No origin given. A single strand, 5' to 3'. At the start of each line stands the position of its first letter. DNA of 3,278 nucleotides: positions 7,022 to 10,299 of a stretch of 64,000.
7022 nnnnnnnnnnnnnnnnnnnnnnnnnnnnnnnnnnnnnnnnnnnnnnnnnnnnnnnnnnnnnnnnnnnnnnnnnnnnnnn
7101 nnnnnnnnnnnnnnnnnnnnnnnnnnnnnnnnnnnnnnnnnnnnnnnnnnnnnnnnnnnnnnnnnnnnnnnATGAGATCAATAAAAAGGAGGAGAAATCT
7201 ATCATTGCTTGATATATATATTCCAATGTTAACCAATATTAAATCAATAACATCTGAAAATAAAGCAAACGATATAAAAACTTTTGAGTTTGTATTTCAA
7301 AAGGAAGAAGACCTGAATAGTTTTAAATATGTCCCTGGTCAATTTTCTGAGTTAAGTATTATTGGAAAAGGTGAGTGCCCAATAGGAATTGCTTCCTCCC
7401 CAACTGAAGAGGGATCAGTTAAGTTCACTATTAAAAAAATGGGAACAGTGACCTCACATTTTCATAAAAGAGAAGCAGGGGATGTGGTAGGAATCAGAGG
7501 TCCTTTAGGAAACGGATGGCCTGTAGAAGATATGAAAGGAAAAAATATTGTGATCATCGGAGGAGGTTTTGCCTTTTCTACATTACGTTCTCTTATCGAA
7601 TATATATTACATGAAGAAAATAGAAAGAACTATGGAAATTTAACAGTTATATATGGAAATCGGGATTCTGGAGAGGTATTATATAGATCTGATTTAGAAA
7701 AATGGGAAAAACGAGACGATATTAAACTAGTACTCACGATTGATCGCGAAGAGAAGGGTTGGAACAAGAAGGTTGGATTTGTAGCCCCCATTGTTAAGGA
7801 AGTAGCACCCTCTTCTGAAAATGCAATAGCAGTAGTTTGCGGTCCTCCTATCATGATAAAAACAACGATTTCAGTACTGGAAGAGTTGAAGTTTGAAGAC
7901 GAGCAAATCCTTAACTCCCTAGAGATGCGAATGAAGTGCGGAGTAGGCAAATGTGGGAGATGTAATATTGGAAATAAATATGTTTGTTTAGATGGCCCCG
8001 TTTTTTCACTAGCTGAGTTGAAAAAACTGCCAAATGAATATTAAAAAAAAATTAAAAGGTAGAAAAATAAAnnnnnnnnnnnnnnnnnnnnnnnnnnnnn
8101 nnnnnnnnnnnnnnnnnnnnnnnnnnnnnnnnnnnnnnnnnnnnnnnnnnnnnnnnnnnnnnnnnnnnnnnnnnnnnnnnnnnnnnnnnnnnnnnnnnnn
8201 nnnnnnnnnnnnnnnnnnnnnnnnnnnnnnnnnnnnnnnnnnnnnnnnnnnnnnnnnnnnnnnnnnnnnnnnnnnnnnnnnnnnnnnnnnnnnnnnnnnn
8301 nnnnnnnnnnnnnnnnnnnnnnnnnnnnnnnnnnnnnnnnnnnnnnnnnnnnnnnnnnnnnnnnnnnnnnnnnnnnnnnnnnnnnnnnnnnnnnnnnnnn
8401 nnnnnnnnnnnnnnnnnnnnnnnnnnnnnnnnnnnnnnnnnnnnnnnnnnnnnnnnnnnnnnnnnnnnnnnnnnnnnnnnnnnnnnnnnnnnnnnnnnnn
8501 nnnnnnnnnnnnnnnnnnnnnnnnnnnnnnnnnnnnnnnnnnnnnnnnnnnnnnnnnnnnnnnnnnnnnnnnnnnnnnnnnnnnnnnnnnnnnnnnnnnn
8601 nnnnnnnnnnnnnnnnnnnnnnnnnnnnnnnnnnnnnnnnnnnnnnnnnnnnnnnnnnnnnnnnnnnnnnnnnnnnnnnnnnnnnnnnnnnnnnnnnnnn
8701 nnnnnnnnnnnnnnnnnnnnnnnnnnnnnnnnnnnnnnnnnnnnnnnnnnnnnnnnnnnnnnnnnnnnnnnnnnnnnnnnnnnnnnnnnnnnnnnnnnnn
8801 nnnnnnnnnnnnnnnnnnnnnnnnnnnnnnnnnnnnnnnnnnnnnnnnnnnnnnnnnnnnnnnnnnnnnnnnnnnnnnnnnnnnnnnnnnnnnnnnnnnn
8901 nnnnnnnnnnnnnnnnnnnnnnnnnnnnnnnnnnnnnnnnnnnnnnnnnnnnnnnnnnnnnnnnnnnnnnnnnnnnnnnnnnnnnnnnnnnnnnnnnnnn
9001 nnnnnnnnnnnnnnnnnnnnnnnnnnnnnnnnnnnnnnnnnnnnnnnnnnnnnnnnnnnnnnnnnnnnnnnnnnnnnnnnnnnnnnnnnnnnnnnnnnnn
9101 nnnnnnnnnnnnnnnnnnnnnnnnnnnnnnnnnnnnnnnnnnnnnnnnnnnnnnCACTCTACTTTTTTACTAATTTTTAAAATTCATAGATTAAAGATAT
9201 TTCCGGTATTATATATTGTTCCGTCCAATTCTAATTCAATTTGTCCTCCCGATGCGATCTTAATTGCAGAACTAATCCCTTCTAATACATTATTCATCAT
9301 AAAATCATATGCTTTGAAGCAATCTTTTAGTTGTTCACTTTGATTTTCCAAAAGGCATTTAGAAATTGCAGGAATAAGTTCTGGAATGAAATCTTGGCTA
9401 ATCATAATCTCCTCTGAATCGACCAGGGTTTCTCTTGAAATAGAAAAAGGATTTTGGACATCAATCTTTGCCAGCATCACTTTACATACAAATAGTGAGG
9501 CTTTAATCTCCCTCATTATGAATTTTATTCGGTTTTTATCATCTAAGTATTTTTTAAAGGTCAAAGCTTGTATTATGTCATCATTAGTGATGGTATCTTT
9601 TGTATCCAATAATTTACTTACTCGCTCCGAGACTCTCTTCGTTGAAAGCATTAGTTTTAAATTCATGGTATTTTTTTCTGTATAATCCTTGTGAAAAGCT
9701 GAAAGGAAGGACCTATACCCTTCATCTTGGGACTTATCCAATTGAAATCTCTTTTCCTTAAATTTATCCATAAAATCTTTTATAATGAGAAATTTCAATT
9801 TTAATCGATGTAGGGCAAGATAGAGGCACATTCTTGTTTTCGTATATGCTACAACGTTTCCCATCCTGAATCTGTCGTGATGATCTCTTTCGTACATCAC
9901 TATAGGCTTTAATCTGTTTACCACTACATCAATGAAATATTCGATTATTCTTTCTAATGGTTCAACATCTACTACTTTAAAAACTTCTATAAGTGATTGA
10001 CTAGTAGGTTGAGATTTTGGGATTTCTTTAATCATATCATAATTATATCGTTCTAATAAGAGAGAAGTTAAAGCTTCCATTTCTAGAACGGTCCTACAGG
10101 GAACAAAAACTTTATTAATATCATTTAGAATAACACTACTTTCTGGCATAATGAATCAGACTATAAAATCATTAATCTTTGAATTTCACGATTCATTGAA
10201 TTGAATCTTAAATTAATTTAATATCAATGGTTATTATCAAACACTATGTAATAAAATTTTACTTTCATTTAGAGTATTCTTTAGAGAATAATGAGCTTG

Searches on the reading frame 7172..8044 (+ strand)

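Call 42: search_protein_families(library=pfam, proteins=[window:7172-8044:+], max_evalue=0.001)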
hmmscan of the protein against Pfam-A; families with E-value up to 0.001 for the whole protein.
window:7172-8044:+ (290 aa): 3 families
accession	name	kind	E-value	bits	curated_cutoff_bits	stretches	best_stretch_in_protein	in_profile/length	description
PF00175.26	NAD_binding_1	-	6.3e-16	59.4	22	1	129-232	2-107/109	Oxidoreductase NAD-binding domain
PF10418.14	DHODB_Fe-S_bind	-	6.5e-10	39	23.9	1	251-283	1-40/41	Iron-sulfur cluster binding domain of dihydroorotate dehydrogenase B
PF00970.30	FAD_binding_6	-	5.7e-06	27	21.1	1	32-114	11-96/99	Oxidoreductase FAD-binding domain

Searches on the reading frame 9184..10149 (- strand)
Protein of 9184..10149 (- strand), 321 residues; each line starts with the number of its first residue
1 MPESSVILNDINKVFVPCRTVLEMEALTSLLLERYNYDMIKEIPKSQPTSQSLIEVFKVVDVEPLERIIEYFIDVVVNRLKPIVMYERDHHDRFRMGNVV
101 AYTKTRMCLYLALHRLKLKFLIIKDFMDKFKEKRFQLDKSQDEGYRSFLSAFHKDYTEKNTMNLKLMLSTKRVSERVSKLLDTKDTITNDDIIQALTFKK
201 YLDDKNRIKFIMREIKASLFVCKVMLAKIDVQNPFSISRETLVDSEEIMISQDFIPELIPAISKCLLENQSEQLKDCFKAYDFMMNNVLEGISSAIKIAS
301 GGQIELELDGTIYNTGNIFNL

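Call 3: search_protein_families(library=pfam, proteins=[window:9184-10149:-], max_evalue=0.1)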
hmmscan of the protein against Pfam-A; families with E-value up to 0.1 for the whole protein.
window:9184-10149:- (321 aa): 2 families
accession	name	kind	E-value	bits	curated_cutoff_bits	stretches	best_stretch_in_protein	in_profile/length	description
PF00157.23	Pou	-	0.041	14.2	27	0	123-173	6-57/72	Pou domain - N-terminal to homeobox domain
PF09331.17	DUF1985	-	0.055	13.9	35.1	0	175-249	56-126/141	Domain of unknown function (DUF1985)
